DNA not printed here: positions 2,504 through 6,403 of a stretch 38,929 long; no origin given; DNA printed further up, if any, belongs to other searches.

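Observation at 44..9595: Oligosaccharyltransferase AglB embedded in a 3183-aa polypeptide with a ~2100-aa adhesin-like extension and a second membrane anchor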

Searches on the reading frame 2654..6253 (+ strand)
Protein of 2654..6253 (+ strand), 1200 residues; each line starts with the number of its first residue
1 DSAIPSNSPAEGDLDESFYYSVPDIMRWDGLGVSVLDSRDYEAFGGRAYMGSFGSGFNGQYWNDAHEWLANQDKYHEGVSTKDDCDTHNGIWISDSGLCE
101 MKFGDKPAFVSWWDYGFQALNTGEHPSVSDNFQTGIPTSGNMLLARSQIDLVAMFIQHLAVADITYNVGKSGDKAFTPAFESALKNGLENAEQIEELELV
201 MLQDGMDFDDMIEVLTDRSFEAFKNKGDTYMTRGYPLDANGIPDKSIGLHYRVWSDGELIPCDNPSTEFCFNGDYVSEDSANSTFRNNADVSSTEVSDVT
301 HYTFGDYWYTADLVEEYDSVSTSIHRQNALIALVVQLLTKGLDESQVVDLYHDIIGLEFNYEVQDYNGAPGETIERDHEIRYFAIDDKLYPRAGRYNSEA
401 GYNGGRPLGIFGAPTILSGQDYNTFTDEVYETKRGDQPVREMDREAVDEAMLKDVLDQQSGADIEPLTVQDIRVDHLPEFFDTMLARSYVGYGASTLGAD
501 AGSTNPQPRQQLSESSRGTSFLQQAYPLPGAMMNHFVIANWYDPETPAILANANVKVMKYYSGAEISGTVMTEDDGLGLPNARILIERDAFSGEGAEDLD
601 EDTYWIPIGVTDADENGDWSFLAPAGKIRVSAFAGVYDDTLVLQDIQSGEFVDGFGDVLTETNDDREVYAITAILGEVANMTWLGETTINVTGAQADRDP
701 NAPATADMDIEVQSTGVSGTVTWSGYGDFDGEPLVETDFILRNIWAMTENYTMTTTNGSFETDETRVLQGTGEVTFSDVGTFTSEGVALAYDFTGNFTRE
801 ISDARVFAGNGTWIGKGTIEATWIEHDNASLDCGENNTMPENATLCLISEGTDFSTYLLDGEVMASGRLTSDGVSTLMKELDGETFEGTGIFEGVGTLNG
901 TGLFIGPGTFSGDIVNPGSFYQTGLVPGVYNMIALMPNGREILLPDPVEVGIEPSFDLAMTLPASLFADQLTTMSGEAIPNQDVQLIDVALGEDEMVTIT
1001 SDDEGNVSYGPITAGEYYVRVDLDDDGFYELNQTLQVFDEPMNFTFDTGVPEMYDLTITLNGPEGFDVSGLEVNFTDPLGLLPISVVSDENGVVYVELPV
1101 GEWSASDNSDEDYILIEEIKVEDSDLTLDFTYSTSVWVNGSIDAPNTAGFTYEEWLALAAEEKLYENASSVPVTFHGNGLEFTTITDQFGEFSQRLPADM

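Call 87: predict_structure(alignment_id=A6)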
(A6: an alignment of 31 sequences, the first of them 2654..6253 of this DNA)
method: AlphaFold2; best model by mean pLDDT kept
length: 1200 residues; sequences in the alignment: 31
mean_pLDDT: 77.5   pTM: 0.69
mean pLDDT of the five models: 77.5, 73.6, 73.4, 71.5, 69.6
residues with pLDDT >= 90: 224; 70-90: 657; 50-70: 234; < 50: 85
segments of 3 or more residues with pLDDT < 50: 1-9, 44-46, 50-58, 132-135, 402-405, 514-517, 776-779, 795-811, 865-877, 890-897
pLDDT, mean of each block of 10 residues (from residue 1): 34 58 60 52 49 47 74 65 76 76 74 64 64 58 88 91 86 88 87 87 74 89 89 91 90 87 78 91 89 81 88 78 74 90 90 81 67 75 79 64 52 76 80 84 80 88 86 79 86 80 59 52 78 88 61 79 94 86 93 74 87 94 93 92 85 78 77 93 91 86 87 87 76 86 81 86 67 52 55 51 42 64 58 78 77 77 50 47 50 47 63 79 87 86 87 81 88 90 91 89 91 89 87 86 85 90 87 83 85 90 84 86 89 88 70 78 67 80 83 85
secondary structure, 60 per line:
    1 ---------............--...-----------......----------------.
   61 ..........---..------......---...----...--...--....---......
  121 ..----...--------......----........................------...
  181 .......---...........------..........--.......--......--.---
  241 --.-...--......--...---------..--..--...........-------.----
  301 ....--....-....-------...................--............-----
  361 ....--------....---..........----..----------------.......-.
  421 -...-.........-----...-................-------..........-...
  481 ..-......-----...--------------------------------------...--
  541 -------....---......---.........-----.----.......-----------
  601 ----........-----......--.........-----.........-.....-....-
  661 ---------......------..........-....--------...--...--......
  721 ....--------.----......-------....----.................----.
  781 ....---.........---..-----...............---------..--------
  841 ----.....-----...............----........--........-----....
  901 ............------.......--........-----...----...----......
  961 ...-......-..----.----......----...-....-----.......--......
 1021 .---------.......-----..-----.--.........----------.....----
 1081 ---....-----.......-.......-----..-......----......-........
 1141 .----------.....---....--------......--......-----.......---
elements in order (helices of 4 or more, strands of 3 or more residues): H10-21 H38-43 H60-70 H82-87 E91-93 E98-100 E108-111 H115-122 E127-129 H138-143 H148-171 H178-187 H191-201 H208-217 E220-226 E229-234 E250-255 E258-260 H278-288 E301-304 E307-310 H312-315 H323-341 H344-355 E361-364 E373-376 E380-386 H412-418 E426-434 E440-442 H444-459 E467-476 H478-482 H484-489 E536-538 H548-551 E555-560 E564-572 E583-589 E605-612 E618-623 E626-634 H640-648 H650-654 H656-659 H670-675 E682-691 H693-696 E705-707 E710-712 E715-724 E738-743 E751-754 E759-775 E780-784 E788-796 E807-821 E845-849 E855-869 E874-881 E884-891 E897-912 E919-925 E928-935 E941-943 E948-950 E955-963 E965-970 E983-988 E997-1000 E1006-1012 E1015-1021 E1031-1037 E1053-1061 E1072-1076 E1084-1087 E1093-1099 E1101-1107 E1116-1121 E1126-1131 E1133-1141 H1152-1156 H1160-1163 E1172-1177 E1180-1185 E1191-1197

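Call 89: fold_search(model_id=the predicted structure, library=pdb)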
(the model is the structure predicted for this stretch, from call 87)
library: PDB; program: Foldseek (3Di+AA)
matches with E <= 10: 1587; with E <= 0.001: 103
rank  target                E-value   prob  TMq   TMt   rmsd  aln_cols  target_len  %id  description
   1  6fwv_B                4.6e-12  1.00  0.08  0.16  40.0       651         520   10  The Bacillus anthracis TIE protein (released 2018-08-08)
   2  6fwv_A                1.9e-11  1.00  0.08  0.16  22.5       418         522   12  The Bacillus anthracis TIE protein (released 2018-08-08)
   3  10ps                  8.0e-09  1.00  0.07  0.14  26.6       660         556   11  Crystal structure of SdrD A2-A3-B1-B2 domains from Staphylococcus aureus JH1 (released 2026-02-11)
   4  5xyr                  2.9e-08  1.00  0.08  0.07  28.8       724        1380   10  Crystal structure of a serine protease from Streptococcus species (released 2018-08-08)
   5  2y1v_A                3.6e-08  1.00  0.08  0.14  31.1       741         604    8  Full length structure of RrgB Pilus protein from Streptococcus pneumoniae (released 2011-11-09)
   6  5xya                  3.8e-08  0.99  0.08  0.07  30.2       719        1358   10  Crystal structure of a serine protease from Streptococcus species (released 2018-08-08)
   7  4oq1                  4.4e-08  1.00  0.08  0.22  17.4       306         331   11  Structure of the Streptococcal ancillary pilin (released 2014-04-23)
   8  3kpt_A                4.4e-08  1.00  0.08  0.23  22.1       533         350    8  Crystal structure of BcpA, the major pilin subunit of Bacillus cereus (released 2009-11-24)
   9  3rfz_B                6.9e-08  1.00  0.10  0.14  25.8       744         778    9  Crystal structure of the FimD usher bound to its cognate FimC:FimH substrate (released 2011-06-01)
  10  3rkp_A                1.6e-07  1.00  0.08  0.24  21.5       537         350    8  Crystal structure of BcpA*(D312A), the major pilin subunit of Bacillus cereus (released 2012-05-30)
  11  9fw9_D                2.0e-07  0.99  0.10  0.15  25.9       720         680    9  Cryo-EM structure of the type 1 pilus assembly platform as part of the FimA-bound chaperone-usher pilus complex (FimDH (released 2025-06-04)
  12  7edd                  2.3e-07  0.99  0.08  0.07  29.8       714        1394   10  Crystal structure of a serine protease from Streptococcus pyogenes (released 2021-05-12)
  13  7w6b                  2.6e-07  1.00  0.09  0.13  24.7       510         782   12  Crystal Structure of PitA from pilus islet-2 of Streptococcus oralis (released 2022-06-01)
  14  9bog_D                3.1e-07  1.00  0.11  0.15  24.4       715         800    9  Structural basis for adhesin secretion by the outer-membrane usher in type 1 pili (released 2024-10-09)
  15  9fxb_D                4.3e-07  1.00  0.11  0.18  26.3       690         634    9  Cryo-EM structure of the type 1 pilus assembly platform as part of the FimI-bound chaperone-usher pilus complex (FimDH (released 2025-06-04)
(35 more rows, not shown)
